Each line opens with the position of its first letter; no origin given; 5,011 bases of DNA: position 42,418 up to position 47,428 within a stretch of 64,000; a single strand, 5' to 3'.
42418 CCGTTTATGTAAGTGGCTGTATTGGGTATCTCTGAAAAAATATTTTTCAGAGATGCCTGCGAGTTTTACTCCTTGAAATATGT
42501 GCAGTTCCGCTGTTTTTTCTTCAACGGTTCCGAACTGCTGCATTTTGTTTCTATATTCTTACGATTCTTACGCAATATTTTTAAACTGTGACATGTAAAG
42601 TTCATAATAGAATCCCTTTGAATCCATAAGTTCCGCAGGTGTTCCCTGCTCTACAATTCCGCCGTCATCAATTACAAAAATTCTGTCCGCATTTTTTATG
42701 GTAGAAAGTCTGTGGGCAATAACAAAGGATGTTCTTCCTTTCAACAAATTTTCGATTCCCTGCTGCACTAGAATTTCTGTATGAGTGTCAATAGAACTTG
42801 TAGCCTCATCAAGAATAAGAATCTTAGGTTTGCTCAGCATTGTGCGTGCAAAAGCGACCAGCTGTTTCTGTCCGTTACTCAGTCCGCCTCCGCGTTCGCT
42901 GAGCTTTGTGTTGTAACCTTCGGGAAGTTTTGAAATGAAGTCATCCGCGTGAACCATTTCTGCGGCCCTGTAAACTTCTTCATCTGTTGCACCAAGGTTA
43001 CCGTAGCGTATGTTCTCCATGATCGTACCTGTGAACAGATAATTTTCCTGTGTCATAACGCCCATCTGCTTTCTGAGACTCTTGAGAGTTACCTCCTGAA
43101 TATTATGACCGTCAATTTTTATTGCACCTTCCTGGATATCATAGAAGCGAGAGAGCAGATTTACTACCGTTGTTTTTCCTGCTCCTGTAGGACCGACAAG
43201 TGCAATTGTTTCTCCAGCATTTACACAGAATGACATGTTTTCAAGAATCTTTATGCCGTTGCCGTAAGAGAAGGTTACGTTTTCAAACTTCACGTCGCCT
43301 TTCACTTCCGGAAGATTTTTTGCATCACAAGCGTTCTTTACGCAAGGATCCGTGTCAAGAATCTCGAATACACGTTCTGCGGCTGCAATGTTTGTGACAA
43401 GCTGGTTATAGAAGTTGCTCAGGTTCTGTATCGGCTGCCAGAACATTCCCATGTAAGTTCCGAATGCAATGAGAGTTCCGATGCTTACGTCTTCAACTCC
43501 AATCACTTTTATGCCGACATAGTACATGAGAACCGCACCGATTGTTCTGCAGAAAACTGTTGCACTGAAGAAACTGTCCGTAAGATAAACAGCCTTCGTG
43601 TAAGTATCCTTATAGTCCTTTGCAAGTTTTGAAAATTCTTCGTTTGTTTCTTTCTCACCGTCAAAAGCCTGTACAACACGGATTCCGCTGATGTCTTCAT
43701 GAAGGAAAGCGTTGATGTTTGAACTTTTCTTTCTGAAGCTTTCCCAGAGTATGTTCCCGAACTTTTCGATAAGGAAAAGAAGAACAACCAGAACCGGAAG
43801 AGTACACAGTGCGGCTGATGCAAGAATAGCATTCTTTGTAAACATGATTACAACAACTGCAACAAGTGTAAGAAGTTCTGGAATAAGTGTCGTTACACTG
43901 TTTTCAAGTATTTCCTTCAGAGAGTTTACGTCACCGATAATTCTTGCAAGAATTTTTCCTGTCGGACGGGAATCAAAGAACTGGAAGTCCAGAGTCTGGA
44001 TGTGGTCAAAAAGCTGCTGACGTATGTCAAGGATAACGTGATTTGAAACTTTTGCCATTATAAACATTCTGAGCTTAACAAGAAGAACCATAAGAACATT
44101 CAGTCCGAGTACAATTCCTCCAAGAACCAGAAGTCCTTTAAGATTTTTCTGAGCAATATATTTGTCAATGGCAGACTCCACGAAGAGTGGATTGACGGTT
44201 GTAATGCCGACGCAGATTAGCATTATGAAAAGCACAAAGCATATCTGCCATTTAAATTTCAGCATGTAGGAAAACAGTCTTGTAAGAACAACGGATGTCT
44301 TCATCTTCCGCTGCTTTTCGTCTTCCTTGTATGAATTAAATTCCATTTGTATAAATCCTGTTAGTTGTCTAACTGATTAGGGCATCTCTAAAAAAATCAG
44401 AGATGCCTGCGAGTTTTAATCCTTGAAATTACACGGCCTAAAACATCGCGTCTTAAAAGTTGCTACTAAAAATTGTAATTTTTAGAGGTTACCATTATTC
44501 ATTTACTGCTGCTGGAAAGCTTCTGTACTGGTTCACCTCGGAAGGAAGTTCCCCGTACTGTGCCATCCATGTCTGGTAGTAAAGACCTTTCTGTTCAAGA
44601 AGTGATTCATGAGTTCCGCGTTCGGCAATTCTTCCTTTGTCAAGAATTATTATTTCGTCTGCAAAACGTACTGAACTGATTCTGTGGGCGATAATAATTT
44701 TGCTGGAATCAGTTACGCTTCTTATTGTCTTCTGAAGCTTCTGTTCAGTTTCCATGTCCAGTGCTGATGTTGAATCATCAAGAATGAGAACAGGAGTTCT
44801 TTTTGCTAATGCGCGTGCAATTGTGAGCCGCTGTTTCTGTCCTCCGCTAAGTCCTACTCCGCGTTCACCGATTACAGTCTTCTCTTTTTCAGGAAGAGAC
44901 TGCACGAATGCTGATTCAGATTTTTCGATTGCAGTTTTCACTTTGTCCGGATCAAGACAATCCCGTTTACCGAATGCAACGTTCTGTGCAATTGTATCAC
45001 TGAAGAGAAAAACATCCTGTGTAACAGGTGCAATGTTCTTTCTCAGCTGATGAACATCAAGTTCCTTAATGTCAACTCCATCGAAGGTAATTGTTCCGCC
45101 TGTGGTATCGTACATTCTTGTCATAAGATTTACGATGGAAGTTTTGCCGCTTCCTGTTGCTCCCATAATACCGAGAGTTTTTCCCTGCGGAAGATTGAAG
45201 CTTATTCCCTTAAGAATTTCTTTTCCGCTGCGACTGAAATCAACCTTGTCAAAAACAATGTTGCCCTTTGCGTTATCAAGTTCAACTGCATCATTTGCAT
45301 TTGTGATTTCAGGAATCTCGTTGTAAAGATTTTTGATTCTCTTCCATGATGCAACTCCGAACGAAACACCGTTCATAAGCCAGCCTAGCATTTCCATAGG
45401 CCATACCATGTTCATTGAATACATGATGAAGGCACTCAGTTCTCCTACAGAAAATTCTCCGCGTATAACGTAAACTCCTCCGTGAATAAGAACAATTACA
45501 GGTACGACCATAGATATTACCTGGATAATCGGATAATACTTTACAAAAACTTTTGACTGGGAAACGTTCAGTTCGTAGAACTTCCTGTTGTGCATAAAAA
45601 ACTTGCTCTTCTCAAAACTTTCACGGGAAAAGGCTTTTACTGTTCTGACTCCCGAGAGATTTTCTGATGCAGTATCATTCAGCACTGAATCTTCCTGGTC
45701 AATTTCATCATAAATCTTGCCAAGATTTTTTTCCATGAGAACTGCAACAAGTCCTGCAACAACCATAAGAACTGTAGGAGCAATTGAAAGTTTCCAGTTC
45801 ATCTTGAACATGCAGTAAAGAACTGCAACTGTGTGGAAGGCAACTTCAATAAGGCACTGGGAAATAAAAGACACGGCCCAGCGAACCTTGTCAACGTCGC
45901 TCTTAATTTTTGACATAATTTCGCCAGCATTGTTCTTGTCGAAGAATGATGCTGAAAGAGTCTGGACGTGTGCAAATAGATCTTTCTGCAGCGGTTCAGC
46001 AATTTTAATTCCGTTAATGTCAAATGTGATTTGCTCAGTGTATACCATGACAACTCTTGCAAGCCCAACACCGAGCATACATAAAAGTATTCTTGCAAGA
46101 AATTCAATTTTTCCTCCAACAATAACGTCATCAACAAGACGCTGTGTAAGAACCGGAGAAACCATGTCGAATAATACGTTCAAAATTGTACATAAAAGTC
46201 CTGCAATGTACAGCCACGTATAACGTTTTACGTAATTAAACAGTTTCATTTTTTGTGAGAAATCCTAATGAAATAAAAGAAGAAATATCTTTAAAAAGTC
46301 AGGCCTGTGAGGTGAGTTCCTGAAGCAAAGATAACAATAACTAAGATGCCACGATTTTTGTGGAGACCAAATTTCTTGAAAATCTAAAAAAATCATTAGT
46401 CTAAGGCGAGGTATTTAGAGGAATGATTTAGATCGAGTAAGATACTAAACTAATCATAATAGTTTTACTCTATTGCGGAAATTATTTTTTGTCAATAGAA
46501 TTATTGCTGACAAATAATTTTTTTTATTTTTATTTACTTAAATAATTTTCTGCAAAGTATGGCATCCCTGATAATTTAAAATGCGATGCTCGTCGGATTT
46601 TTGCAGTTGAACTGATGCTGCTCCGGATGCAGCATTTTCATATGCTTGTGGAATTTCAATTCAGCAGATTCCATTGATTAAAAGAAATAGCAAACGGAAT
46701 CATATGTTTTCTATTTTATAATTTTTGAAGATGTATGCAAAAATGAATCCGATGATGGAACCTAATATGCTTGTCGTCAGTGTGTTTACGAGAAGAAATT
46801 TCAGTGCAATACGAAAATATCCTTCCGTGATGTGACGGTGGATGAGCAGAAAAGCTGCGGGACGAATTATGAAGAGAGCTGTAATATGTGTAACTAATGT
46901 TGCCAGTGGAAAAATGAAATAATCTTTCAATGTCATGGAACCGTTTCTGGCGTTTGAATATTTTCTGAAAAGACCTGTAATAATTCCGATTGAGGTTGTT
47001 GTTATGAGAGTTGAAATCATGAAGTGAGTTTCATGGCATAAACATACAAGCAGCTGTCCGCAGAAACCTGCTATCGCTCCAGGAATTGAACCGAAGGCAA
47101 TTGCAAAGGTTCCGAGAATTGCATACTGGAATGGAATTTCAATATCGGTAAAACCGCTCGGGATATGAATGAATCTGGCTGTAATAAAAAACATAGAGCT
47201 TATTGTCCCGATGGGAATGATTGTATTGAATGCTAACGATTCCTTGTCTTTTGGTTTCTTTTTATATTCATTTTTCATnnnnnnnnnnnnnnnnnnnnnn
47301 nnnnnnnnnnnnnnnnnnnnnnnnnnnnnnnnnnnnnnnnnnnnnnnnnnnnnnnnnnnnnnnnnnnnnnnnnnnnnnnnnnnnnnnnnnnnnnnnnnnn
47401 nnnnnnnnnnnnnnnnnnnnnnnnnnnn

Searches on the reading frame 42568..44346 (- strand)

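Call 70: search_protein_families(library=pfam, max_evalue=0.000001, proteins=[window:42568-44346:-])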
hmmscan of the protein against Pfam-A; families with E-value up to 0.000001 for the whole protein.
window:42568-44346:- (592 aa): 2 families
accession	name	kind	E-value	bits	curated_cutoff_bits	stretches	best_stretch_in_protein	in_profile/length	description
PF00664.28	ABC_membrane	-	1.2e-42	146.9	28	1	36-305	2-273/274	ABC transporter transmembrane region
PF00005.33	ABC_tran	-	5.8e-34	118.1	25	1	368-517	1-137/137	ABC transporter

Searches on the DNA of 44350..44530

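Call 40: search_rna_families(source=window, start=44350, end=44530, threshold=evalue, max_evalue=10, show_alignments=2)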
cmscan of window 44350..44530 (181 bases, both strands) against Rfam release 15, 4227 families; matches with E-value up to 10: 6.
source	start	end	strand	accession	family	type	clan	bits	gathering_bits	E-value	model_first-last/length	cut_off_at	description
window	44378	44413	-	RF00066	U7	Gene; snRNA;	-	18.5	34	0.049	28-62/62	no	U7 small nuclear RNA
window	44388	44501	+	RF00635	HAR1A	Gene; lncRNA;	-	17.9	40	5.2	1-118/118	no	Highly accelerated region 1A/1B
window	44376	44485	-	RF00235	Plasmid_RNAIII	Gene;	-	17.6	60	1.1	1-131/131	no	Plasmid RNAIII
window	44401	44502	+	RF03155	TD-1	Cis-reg;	CL00124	16.7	64.5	1.2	1-120/120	no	TD-1 RNA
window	44377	44479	-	RF03162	TD-2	Gene; sRNA;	CL00124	15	48.7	6.9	1-98/98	no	TD-2 RNA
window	44445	44510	+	RF03029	RT-8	Gene; sRNA;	-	14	87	6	1-92/92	no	RT-8 RNA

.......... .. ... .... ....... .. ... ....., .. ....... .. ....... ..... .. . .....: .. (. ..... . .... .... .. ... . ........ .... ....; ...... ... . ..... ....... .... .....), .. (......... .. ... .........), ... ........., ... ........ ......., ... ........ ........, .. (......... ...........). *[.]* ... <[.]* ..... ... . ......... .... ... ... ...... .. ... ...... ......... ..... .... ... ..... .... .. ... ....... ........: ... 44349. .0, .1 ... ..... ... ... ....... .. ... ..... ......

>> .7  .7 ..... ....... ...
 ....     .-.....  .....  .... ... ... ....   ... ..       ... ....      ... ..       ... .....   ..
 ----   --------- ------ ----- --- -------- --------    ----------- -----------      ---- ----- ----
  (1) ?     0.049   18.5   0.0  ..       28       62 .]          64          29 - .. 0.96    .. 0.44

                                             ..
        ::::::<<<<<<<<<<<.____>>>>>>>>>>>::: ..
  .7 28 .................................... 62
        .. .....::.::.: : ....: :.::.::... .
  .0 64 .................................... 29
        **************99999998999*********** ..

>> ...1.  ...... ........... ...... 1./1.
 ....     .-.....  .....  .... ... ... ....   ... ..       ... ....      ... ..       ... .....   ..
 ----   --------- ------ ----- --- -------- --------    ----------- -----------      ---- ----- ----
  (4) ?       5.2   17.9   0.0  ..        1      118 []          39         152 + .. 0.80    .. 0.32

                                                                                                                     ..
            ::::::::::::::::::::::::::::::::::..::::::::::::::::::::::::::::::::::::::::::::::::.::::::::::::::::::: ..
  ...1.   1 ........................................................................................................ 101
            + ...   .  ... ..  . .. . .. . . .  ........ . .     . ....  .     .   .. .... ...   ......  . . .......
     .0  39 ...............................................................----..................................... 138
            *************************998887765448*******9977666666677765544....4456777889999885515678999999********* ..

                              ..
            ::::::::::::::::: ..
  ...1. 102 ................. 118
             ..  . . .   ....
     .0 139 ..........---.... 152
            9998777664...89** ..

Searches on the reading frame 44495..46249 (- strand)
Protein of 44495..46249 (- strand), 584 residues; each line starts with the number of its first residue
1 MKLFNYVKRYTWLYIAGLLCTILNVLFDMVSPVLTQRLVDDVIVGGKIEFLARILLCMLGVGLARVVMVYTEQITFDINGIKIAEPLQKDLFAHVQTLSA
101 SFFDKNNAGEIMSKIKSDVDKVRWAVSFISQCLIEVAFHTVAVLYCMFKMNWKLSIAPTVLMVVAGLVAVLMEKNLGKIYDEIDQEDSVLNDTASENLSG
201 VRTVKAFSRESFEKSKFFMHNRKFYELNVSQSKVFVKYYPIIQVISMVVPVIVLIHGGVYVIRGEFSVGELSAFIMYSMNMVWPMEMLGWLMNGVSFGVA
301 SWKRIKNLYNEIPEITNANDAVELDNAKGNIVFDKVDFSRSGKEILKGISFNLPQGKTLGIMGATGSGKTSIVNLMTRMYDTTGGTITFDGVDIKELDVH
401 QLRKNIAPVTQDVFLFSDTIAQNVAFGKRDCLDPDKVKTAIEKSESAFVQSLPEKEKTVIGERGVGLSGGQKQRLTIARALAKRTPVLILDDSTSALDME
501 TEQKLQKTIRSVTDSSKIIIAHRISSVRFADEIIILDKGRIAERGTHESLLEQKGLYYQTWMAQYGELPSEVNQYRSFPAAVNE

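Call 70: search_protein_families(library=pfam, max_evalue=0.000001, proteins=[window:44495-46249:-])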
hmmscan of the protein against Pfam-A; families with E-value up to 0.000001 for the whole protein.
window:44495-46249:- (584 aa): 3 families
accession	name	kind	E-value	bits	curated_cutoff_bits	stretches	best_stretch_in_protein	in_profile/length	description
PF00664.28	ABC_membrane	-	3.7e-47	161.7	28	1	15-285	2-274/274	ABC transporter transmembrane region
PF00005.33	ABC_tran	-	1.2e-30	107.4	25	1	346-495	1-137/137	ABC transporter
PF02463.25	SMC_N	-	7.2e-07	29.3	40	0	412-534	135-209/220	RecF/RecN/SMC N terminal domain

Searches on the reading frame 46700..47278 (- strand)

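Call 70: search_protein_families(library=pfam, max_evalue=0.000001, proteins=[window:46700-47278:-])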
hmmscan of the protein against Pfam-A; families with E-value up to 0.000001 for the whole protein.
window:46700-47278:- (192 aa): 1 family
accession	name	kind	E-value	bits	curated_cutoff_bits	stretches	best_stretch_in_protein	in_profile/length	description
PF07155.17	ECF-ribofla_trS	-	8.6e-16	58.8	26.7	1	17-176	4-166/172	ECF-type riboflavin transporter, S component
